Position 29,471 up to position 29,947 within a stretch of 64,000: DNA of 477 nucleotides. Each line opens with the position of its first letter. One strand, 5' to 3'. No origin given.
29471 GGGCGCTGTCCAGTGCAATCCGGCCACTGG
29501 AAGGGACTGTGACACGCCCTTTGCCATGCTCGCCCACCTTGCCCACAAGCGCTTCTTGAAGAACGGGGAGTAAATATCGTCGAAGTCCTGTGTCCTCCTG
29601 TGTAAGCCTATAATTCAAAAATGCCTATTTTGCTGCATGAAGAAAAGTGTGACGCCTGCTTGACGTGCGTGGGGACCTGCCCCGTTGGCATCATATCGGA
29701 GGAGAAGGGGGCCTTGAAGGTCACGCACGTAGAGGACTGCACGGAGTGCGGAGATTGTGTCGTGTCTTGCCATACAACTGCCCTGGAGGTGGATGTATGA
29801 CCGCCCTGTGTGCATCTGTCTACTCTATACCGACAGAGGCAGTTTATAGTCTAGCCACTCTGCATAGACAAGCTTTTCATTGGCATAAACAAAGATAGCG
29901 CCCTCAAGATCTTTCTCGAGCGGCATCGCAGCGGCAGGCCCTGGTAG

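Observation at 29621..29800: Unlisted 59-aa 2[4Fe-4S] ferredoxin gene between the Rab-like GTPase and the E1 gene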

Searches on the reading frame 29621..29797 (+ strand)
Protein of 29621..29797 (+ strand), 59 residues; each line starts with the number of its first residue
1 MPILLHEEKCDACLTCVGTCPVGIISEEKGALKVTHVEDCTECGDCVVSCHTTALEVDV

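Call 4: search_protein_families(library=pfam, proteins=[window:29621-29797:+], max_evalue=1)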
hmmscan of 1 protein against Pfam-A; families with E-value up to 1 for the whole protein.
seq(59 aa): 14 families
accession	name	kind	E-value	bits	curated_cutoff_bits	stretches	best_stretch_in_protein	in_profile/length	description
PF00037.32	Fer4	-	1.2e-08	34.9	21.1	2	6-26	4-24/24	4Fe-4S binding domain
PF13187.11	Fer4_9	-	3.9e-08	33.6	27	1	9-54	1-51/52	4Fe-4S dicluster domain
PF13237.11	Fer4_10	-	6.1e-08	32.9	25.5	1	4-50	3-52/53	4Fe-4S dicluster domain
PF12838.12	Fer4_7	-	2.9e-07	31.3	27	3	9-54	1-52/52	4Fe-4S dicluster domain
PF12797.12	Fer4_2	-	3e-07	30.4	24.5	2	37-51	7-21/22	4Fe-4S binding domain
PF12837.12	Fer4_6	-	2.5e-06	27.6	25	2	7-25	6-24/24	4Fe-4S binding domain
PF12800.12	Fer4_4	-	5.7e-05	23.6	24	2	8-23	2-17/17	4Fe-4S binding domain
PF13484.11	Fer4_16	-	0.00011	23.4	30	2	9-29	1-21/66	4Fe-4S double cluster binding domain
PF13183.11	Fer4_8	-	0.0003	21.7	27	2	37-51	51-65/68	4Fe-4S dicluster domain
PF14697.11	Fer4_21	-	0.00075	20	35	2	6-25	37-57/59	4Fe-4S dicluster domain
PF12798.12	Fer4_3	-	0.00078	20.5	27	2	40-53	1-14/15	4Fe-4S binding domain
PF25160.1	LdpA_Fe-S-bd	-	0.0085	16.3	27.6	1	6-28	24-46/49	LdpA Fe-S cluster-binding domain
PF13534.11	Fer4_17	-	0.018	16.1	22.2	1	33-51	39-57/61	4Fe-4S dicluster domain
PF13746.11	Fer4_18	-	0.47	11.1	27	0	30-53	51-74/114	4Fe-4S dicluster domain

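Call 5: search_protein_families(library=ncbifam, proteins=[window:29621-29797:+], max_evalue=1)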
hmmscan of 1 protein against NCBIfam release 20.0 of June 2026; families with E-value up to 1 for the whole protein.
seq(59 aa): 90 families (the best 25 are shown)
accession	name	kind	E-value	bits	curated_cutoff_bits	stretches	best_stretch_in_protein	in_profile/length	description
NF040864.1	HgcB_ferredoxin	equivalog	6.5e-11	41.9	99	1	5-58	11-64/93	mercury methylation ferredoxin HgcB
NF043039.1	HgcAB_like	equivalog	2e-09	37.5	285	1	3-55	295-349/350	HgcAB-like fusion protein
TIGR02179.1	PorD_KorD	subfamily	5.1e-08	32.9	60.05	1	5-57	22-74/78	2-oxoacid:acceptor oxidoreductase, delta subunit, pyruvate/2-ketoisovalerate family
TIGR04395.1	cutC_activ_rSAM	equivalog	8.9e-08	31.7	360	1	3-57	49-105/309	choline TMA-lyase-activating enzyme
NF058577.1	FdxA_fam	equivalog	1.3e-07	31.7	65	1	8-54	7-52/52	4Fe-4S ferredoxin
NF043069.1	T4HPD_activ_SAM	equivalog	2e-07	30.7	425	1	3-56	46-98/299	trans-4-hydroxy-L-proline dehydratase activase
NF038196.1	ferrodoxin_EFR1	subfamily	2.1e-07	31.3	75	1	7-57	183-231/242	EFR1 family ferrodoxin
TIGR02700.1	flavo_MJ0208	hypoth_equivalog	2.8e-07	30.1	251.35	1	1-55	141-194/234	dihydromethanopterin reductase (acceptor)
NF040684.1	PorD_Arch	equivalog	5.8e-07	29.5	120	1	4-57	28-81/85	pyruvate synthase subunit PorD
NF001988.0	PRK00783.1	equivalog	1.1e-06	28.5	153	1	4-58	167-221/266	DNA-directed RNA polymerase subunit D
NF045874.1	Vhu_polyferre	exception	2.6e-06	26.4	600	1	7-58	195-246/381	F420-non-reducing hydrogenase associated-polyferredoxin VhuB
NF040770.1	hetero_SS_HdrA2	exception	3.5e-06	25.4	1100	1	5-57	574-625/777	CoB-CoM heterodisulfide reductase HdrA2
TIGR02494.1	PFLE_PFLC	subfamily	5.3e-06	25.9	174.35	1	3-57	43-99/293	glycyl-radical enzyme activating protein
TIGR02163.1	napH_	subfamily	8.2e-06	25.5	213.05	1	6-57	199-253/255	NapH/MauN family ferredoxin-type protein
NF007205.0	PRK09626.1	equivalog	9.5e-06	25.6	93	1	2-57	11-73/105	2-oxoglutarate-acceptor oxidoreductase subunit OorD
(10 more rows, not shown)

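Call 6: search_solved_structures(query=window:29621-29797:+, max_evalue=1, show_alignments=3)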
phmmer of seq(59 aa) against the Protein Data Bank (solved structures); distinct sequences matched with E-value up to 1: 97 (the best 60 are shown).
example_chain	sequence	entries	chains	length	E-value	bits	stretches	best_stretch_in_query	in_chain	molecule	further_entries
9sw6_G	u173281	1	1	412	8.6e-11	44.9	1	5-59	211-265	Polyferredoxin protein MvhB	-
9sfi_O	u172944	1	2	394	9e-07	32.2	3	5-58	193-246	Ferredoxin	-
7qv7_D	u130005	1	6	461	1e-06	32.1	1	5-54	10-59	Hydrogen dependent carbon dioxide reductase subunit HydA2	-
9n5u_B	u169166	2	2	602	3.5e-05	27.2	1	6-57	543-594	NfnB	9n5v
6sg2_AAA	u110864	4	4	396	6.9e-05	26.3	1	5-55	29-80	Periplasmic [Fe] hydrogenase large subunit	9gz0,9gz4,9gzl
9r9v_A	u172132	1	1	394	6.9e-05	26.3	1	5-55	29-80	Periplasmic [Fe] hydrogenase large subunit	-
9hpx_A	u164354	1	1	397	6.9e-05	26.3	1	5-55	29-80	Periplasmic [Fe] hydrogenase large subunit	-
8bj7_A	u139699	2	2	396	6.9e-05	26.3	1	5-55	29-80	Periplasmic [Fe] hydrogenase large subunit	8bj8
8rtg_A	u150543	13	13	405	7.1e-05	26.3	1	5-55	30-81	Periplasmic [Fe] hydrogenase large subunit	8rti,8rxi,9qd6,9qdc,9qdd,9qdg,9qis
8rxj_A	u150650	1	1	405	7.2e-05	26.2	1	5-55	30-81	Periplasmic [Fe] hydrogenase large subunit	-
1hfe_L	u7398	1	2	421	7.6e-05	26.2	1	5-55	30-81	PROTEIN (FE-ONLY HYDROGENASE (E.C.1.18.99.1) (LARGER SUBUNIT))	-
9gnk_A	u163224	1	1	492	9.5e-05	25.9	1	5-55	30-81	Periplasmic [Fe] hydrogenase large subunit,Periplasmic [Fe] hydrogenase small subunit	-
9gbu_A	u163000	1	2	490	9.8e-05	25.8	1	5-55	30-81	Periplasmic [Fe] hydrogenase large subunit,Periplasmic [Fe] hydrogenase small subunit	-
8ru6_B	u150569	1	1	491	9.8e-05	25.8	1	5-55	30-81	Periplasmic [Fe] hydrogenase large subunit,CpI,Periplasmic [Fe] hydrogenase small subunit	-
8ryh_A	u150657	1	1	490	0.0001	25.8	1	5-55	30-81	Periplasmic [Fe] hydrogenase large subunit,Periplasmic [Fe] hydrogenase small subunit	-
1dur_A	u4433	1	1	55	0.0067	20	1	8-52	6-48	2[4FE-4S] FERREDOXIN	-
1fca_A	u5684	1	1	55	0.0096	19.6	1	7-53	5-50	FERREDOXIN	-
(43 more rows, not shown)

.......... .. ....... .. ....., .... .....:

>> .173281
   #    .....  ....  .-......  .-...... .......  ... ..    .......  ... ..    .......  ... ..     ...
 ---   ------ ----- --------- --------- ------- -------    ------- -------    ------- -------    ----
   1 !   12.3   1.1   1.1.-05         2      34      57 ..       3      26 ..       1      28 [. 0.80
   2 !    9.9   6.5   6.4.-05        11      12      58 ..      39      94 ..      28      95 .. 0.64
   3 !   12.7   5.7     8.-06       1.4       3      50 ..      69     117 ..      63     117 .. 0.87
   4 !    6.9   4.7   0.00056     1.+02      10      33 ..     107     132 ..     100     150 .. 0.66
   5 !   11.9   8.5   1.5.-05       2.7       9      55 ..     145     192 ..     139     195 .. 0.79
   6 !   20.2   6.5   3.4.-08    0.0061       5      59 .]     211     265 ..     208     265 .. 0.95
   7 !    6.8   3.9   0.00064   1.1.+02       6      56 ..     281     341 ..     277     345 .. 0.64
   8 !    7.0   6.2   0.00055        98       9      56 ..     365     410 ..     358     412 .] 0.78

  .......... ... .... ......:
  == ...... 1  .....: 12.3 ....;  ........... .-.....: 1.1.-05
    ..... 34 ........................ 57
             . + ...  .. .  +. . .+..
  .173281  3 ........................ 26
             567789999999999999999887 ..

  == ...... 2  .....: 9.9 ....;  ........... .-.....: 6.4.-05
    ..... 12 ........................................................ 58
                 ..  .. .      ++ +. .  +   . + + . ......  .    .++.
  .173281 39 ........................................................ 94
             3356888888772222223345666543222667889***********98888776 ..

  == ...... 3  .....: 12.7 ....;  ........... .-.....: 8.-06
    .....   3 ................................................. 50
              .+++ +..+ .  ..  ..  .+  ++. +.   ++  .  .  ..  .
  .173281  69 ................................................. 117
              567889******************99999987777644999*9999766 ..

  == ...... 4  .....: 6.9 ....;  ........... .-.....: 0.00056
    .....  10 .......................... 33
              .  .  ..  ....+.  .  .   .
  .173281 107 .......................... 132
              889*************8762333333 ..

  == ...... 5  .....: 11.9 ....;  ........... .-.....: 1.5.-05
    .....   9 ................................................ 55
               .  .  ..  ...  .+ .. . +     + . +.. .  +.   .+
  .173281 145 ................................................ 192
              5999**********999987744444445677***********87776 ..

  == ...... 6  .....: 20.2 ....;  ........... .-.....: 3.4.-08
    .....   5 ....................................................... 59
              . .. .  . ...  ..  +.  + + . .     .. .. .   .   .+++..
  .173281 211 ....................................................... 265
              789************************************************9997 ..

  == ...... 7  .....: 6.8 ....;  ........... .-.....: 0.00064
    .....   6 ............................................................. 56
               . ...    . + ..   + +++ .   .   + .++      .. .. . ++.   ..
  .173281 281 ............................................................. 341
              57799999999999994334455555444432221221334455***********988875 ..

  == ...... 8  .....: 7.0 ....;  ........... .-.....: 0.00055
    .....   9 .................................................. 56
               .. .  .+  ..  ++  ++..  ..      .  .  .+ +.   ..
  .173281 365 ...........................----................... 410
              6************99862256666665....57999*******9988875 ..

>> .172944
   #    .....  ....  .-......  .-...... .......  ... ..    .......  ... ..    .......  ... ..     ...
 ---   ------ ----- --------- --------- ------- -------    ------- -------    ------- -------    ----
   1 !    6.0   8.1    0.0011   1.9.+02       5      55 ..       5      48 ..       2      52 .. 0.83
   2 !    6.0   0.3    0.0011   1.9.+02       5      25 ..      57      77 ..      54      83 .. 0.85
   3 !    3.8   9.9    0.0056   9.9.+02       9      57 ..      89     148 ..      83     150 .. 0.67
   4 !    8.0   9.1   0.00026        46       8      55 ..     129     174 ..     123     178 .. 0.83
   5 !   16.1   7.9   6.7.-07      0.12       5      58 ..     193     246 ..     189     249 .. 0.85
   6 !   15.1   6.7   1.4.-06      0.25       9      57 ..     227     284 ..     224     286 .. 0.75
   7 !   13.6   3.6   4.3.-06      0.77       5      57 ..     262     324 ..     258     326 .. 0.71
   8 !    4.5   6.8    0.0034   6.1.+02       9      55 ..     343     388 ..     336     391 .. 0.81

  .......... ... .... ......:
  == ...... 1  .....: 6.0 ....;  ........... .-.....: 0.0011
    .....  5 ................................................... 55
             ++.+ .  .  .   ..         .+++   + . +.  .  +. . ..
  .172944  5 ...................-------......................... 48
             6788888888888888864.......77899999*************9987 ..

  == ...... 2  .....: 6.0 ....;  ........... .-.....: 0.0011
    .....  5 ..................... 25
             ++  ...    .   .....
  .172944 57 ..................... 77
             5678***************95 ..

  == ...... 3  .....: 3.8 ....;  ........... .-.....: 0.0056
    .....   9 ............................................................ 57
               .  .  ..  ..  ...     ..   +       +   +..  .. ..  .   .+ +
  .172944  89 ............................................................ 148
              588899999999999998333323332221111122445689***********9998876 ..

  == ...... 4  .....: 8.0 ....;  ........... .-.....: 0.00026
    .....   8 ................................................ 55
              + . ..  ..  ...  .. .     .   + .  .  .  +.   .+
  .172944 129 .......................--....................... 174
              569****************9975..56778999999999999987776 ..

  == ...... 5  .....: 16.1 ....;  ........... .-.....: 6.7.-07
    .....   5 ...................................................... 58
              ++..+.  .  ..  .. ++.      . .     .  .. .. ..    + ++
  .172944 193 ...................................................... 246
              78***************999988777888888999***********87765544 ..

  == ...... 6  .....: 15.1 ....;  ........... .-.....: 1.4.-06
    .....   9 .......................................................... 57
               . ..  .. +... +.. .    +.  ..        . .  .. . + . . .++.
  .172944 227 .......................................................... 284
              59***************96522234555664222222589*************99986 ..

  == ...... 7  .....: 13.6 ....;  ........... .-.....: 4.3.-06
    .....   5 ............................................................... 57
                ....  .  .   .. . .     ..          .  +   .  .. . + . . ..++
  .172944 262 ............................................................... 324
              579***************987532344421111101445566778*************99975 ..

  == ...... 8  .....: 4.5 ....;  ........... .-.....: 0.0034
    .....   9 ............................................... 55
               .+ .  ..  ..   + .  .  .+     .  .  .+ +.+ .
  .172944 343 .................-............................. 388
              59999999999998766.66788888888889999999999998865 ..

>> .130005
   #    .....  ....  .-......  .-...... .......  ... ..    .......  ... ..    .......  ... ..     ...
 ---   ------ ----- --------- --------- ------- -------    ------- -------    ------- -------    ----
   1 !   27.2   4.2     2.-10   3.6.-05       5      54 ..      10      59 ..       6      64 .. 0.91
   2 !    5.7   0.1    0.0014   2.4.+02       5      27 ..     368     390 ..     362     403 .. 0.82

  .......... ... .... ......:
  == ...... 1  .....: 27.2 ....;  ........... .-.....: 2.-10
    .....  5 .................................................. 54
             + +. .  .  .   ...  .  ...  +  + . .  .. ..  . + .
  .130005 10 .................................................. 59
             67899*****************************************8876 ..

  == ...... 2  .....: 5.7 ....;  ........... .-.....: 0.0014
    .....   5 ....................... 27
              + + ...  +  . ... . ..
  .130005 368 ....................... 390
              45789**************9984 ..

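Call 8: find_homologous_proteins(query=window:29621-29797:+, max_evalue=0.001)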
Query seq(59 aa) (59 aa): 1 proteins with E <= 0.001 among 1 candidates.
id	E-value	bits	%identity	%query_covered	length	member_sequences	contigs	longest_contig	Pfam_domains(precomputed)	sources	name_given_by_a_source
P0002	2.3e-29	117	90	100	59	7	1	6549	PF12797.13,PF12837.13,PF00037.33,PF12838.13,PF13237.12,PF13187.12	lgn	-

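Call 21: search_protein_representatives(protein=window:29621-29797:+)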
Query: 59 residues. Proteins with E-value up to 0.001 (for the whole library): 272; up to 1e-10: 3; up to 1e-30: 0. The best 150 are listed.
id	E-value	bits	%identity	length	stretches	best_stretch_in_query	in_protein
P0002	7.2e-30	117.4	90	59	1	1-59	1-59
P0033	4.1e-13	64.8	36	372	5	2-55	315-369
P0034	4.1e-12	61.6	34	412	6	6-55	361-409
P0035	1.4e-10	56.8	44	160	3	4-56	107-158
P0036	4.9e-09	51.9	38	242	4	1-55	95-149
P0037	3.3e-08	49.4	47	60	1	6-58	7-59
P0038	3.6e-08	49.2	38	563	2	12-59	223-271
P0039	3.8e-08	49.2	41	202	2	7-55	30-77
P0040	4.2e-08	49.0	38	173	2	4-58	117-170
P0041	6.8e-08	48.4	41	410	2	7-56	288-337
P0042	1.6e-07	47.2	31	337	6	5-52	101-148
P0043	1.7e-07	47.1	38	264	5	3-54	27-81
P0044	2.2e-07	46.8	37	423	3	4-55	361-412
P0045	2.3e-07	46.7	37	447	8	8-57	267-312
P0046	4.2e-07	45.9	37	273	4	3-55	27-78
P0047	4.6e-07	45.8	41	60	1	3-56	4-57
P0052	2.0e-06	43.7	41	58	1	1-56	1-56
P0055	2.5e-06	43.5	37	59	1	4-55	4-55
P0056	2.6e-06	43.4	39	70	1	1-59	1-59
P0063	5.9e-06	42.3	45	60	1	3-56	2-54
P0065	6.8e-06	42.1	41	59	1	5-58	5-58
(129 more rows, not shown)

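Call 24: find_encoding_contigs(protein=P0002, flank=3000, max_places=2)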
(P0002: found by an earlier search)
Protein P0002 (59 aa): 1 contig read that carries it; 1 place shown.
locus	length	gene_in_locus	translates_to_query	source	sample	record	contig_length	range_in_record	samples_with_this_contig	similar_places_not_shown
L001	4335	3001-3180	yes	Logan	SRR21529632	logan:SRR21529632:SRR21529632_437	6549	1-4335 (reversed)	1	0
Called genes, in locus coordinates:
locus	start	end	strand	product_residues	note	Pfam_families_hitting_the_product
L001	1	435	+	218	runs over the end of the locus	-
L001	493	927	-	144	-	PF00642:zf-CCCH (weak), PF18345:zf_CCCH_4 (weak)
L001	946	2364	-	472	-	PF23381:Beta-prop_IFT122_1st (faint), PF23410:Beta-prop_VPS8 (faint), PF24807:WD40_CDC20-Fz (faint), PF24817:WD40_WDHD1_1st (faint), PF00400:WD40 (faint), PF25174:Beta-prop_THOC3 (faint), PF25175:Beta-prop_WDR5 (faint), PF23775:Beta-prop_RIG_2nd (faint)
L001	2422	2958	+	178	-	PF00071:Ras, PF08477:Roc (weak)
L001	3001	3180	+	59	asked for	PF12797:Fer4_2 (faint), PF13237:Fer4_10, PF00037:Fer4 (faint), PF12838:Fer4_7 (faint), PF12837:Fer4_6 (faint), PF13187:Fer4_9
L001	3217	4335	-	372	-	?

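Call 25: find_encoding_contigs(protein=P0006, flank=3000, max_places=2)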
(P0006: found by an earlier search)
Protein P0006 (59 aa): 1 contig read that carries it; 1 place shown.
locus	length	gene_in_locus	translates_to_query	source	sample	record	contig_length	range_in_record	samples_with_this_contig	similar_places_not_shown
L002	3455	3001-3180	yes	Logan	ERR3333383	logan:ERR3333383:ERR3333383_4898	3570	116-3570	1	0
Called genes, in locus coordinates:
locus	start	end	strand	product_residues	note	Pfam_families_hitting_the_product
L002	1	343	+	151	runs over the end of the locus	?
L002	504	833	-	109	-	PF00642:zf-CCCH, PF18345:zf_CCCH_4 (weak)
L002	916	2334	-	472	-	PF12894:ANAPC4_WD40 (faint), PF23381:Beta-prop_IFT122_1st (faint), PF24807:WD40_CDC20-Fz (faint), PF24814:WD40_Prp19 (faint), PF24817:WD40_WDHD1_1st (faint), PF00400:WD40 (faint), PF25174:Beta-prop_THOC3 (faint), PF25175:Beta-prop_WDR5 (faint), +1 more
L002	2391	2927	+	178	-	PF00071:Ras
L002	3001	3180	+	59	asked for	PF12797:Fer4_2 (faint), PF13237:Fer4_10, PF00037:Fer4 (faint), PF12838:Fer4_7 (faint), PF12837:Fer4_6 (faint), PF13187:Fer4_9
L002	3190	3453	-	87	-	?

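Call 26: find_encoding_contigs(protein=P0004, flank=3000, max_places=1)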
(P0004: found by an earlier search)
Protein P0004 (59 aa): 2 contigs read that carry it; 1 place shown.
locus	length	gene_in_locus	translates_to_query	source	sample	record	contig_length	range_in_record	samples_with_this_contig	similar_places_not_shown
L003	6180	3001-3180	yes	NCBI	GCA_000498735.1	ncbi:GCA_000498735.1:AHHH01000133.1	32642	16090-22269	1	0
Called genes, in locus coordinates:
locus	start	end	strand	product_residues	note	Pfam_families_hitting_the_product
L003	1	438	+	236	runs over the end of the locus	-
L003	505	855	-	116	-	PF00642:zf-CCCH (weak), PF18345:zf_CCCH_4 (weak)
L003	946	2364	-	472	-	PF23381:Beta-prop_IFT122_1st (faint), PF23410:Beta-prop_VPS8 (faint), PF24807:WD40_CDC20-Fz (faint), PF24817:WD40_WDHD1_1st (faint), PF00400:WD40 (faint), PF25174:Beta-prop_THOC3 (faint), PF25175:Beta-prop_WDR5 (faint), PF23775:Beta-prop_RIG_2nd (faint)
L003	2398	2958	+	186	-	PF00071:Ras, PF08477:Roc (weak)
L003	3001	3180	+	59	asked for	PF12797:Fer4_2 (faint), PF13237:Fer4_10, PF00037:Fer4 (weak), PF12838:Fer4_7 (faint), PF12837:Fer4_6 (faint), PF13187:Fer4_9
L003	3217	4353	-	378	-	PF00899:ThiF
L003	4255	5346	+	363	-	PF02301:HORMA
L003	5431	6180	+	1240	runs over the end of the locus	PF00012:HSP70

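Call 27: find_encoding_contigs(protein=P0007, flank=3000, max_places=1)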
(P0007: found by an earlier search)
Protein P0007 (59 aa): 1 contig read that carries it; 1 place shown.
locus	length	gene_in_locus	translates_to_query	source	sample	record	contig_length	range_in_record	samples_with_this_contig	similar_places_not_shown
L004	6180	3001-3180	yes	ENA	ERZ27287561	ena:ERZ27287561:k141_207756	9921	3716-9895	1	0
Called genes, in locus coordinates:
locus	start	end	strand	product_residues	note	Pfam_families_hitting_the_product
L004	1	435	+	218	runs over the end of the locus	-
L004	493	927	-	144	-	PF00642:zf-CCCH (weak), PF18345:zf_CCCH_4 (weak)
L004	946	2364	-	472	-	PF23381:Beta-prop_IFT122_1st (faint), PF23410:Beta-prop_VPS8 (faint), PF24807:WD40_CDC20-Fz (faint), PF24817:WD40_WDHD1_1st (faint), PF00400:WD40 (faint), PF25174:Beta-prop_THOC3 (faint), PF25175:Beta-prop_WDR5 (faint), PF23775:Beta-prop_RIG_2nd (faint)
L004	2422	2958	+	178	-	PF00071:Ras, PF08477:Roc (weak)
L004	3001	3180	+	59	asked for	PF12797:Fer4_2 (faint), PF13237:Fer4_10 (weak), PF00037:Fer4 (faint), PF12838:Fer4_7 (faint), PF12837:Fer4_6 (faint), PF13187:Fer4_9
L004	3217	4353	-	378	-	PF00899:ThiF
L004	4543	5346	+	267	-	PF02301:HORMA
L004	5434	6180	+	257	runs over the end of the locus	?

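Call 28: find_encoding_contigs(protein=P0003, flank=3000, max_places=1)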
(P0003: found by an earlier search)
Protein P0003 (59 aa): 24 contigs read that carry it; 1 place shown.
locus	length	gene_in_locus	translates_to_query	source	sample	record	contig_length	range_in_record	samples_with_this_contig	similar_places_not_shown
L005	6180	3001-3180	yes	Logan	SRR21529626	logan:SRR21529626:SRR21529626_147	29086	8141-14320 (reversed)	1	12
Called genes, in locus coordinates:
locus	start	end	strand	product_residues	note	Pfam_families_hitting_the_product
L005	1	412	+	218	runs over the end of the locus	-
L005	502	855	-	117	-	PF00642:zf-CCCH (weak), PF18345:zf_CCCH_4 (weak)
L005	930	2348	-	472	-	PF12894:ANAPC4_WD40 (faint), PF23381:Beta-prop_IFT122_1st (faint), PF23410:Beta-prop_VPS8 (faint), PF24807:WD40_CDC20-Fz (faint), PF24814:WD40_Prp19 (faint), PF24817:WD40_WDHD1_1st (faint), PF00400:WD40 (faint), PF25174:Beta-prop_THOC3 (faint), +2 more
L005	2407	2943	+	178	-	PF00071:Ras, PF08477:Roc (weak)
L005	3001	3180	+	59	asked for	PF12797:Fer4_2 (faint), PF13237:Fer4_10, PF00037:Fer4 (weak), PF12838:Fer4_7 (faint), PF12837:Fer4_6 (faint), PF13187:Fer4_9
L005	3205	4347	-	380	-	PF00899:ThiF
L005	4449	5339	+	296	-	PF02301:HORMA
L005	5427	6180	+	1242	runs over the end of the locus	PF00012:HSP70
